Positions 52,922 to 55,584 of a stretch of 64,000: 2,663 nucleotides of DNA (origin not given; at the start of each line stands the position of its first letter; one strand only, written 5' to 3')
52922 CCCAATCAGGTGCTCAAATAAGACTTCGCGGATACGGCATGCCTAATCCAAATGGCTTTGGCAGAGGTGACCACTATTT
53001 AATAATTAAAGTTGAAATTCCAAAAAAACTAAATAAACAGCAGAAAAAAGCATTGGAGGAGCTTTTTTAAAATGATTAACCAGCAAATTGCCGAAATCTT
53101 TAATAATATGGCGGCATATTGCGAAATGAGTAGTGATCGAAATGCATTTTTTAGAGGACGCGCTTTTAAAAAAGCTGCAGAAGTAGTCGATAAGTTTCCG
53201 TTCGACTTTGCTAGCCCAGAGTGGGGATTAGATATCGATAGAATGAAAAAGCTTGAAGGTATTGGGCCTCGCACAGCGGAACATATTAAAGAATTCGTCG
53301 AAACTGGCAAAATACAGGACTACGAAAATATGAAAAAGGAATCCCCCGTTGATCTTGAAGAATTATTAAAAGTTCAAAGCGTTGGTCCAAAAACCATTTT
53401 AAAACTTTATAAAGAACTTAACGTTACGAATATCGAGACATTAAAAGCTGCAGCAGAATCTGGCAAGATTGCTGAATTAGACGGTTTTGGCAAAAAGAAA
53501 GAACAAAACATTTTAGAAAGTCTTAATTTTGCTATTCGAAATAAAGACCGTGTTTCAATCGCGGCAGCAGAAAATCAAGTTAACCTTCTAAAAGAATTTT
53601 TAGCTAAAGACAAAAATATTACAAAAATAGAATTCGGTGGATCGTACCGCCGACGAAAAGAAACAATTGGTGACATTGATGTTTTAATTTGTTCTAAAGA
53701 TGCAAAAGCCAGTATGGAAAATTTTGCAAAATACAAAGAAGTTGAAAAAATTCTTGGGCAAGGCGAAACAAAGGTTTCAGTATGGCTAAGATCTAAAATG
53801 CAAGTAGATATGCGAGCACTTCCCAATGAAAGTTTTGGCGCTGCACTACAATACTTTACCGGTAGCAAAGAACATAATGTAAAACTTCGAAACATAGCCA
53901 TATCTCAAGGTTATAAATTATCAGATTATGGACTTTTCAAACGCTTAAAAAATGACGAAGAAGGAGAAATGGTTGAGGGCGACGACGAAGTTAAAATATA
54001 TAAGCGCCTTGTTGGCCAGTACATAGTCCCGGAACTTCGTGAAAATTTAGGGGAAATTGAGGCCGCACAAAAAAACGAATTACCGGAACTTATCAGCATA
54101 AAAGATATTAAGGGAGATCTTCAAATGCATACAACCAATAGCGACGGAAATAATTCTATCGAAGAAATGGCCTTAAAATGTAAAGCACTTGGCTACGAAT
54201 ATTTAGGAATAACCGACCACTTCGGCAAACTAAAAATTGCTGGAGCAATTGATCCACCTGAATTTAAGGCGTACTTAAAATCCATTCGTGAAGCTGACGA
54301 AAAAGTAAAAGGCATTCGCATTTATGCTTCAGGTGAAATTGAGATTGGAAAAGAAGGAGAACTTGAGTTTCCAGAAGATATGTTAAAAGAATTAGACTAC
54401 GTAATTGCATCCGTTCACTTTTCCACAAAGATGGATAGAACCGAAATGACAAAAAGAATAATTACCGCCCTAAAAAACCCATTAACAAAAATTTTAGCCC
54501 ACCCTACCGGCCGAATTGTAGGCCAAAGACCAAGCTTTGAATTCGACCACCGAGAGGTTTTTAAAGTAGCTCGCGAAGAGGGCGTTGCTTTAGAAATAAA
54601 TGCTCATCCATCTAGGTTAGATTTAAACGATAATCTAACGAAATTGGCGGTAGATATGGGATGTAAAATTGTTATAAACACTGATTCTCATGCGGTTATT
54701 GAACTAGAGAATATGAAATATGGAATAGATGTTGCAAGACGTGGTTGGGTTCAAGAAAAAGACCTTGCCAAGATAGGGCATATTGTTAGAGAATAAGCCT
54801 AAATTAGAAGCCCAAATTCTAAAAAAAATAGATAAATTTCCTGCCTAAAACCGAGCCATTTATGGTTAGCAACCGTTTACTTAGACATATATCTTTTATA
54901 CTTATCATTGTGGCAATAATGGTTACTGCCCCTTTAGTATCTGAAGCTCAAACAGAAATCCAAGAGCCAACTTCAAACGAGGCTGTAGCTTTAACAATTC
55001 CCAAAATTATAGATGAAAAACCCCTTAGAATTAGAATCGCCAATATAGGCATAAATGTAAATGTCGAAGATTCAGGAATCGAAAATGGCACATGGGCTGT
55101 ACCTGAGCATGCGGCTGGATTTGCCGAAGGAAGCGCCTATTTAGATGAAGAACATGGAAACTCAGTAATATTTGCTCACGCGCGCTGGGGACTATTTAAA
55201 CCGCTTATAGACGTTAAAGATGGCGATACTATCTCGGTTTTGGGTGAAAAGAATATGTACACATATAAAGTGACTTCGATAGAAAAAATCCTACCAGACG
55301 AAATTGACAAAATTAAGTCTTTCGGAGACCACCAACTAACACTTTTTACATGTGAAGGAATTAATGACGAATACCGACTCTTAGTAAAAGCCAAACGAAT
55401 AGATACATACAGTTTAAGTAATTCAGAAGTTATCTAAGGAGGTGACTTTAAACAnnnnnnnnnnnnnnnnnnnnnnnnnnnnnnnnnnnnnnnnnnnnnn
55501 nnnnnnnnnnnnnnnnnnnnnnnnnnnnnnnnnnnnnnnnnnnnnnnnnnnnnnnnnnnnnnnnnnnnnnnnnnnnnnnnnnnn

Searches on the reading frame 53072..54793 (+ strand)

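Call 19: search_protein_families(library=pfam, proteins=[window:53072-54793:+], max_evalue=0.001)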
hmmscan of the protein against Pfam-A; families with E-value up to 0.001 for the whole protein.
window:53072-54793:+ (574 aa): 8 families
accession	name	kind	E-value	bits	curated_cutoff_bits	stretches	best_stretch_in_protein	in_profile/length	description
PF14791.11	DNA_pol_B_thumb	-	5e-21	74.8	25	1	258-324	1-63/63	DNA polymerase beta thumb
PF14716.13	HHH_8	-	4.1e-17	62.8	30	1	1-80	1-72/73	Helix-hairpin-helix domain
PF14520.12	HHH_5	-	1.1e-13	51.9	27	1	96-151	2-55/57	Helix-hairpin-helix domain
PF02811.25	PHP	-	6.1e-11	43.4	26.4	1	349-512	1-164/164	PHP domain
PF14792.12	DNA_pol_B_palm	-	2.7e-08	34.5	25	1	175-216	16-57/113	DNA polymerase beta palm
PF12826.13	HHH_2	-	2.8e-06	27.8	27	0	55-82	34-61/64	Helix-hairpin-helix motif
PF00633.29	HHH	-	1.4e-05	25.1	24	0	58-75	13-30/30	Helix-hairpin-helix motif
PF01909.29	NTP_transf_2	-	0.00054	20.7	21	0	172-244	4-78/93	Nucleotidyltransferase domain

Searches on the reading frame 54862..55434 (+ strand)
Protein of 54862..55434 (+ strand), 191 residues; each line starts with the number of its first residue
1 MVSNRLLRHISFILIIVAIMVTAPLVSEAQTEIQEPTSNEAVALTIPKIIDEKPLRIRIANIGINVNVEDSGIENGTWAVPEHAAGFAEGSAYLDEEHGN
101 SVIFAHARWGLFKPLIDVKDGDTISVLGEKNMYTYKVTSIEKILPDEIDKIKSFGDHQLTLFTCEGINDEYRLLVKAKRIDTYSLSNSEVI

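Call 19: search_protein_families(library=pfam, proteins=[window:54862-55434:+], max_evalue=0.001)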
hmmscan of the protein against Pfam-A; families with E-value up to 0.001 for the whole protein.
window:54862-55434:+ (191 aa): 1 family
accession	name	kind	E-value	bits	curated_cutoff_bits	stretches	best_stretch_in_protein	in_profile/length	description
PF04203.18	Sortase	-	2.4e-17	63.3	26.6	1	57-179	1-124/125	Sortase domain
